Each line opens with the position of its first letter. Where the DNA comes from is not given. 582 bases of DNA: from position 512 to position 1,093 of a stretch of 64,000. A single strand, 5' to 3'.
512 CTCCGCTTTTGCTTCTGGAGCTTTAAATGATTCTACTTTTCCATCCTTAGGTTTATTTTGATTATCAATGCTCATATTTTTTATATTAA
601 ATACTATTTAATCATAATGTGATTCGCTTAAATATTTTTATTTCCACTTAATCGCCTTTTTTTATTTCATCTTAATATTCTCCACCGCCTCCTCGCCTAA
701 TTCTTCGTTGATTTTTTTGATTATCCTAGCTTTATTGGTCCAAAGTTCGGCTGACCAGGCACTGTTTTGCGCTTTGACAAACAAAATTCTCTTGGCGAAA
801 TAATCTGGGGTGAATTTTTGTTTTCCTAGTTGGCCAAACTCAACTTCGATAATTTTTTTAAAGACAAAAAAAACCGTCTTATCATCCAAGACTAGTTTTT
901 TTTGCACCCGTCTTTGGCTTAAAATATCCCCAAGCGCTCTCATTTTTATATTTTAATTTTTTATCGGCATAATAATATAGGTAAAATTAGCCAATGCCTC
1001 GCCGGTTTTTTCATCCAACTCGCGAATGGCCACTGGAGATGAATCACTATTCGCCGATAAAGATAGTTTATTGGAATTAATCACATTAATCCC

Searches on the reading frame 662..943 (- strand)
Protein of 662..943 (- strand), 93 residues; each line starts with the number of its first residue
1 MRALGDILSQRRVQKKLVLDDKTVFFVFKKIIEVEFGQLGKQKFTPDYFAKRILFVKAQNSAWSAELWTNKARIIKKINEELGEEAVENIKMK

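Call 85: search_protein_families(library=pfam, proteins=[window:662-943:-], max_evalue=0.001)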
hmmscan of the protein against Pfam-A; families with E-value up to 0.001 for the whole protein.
window:662-943:- (93 aa): 1 family
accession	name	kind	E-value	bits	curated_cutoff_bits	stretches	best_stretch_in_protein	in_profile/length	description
PF05258.17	DciA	-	3.3e-09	37.3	24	1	25-91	26-88/89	Dna[CI] antecedent, DciA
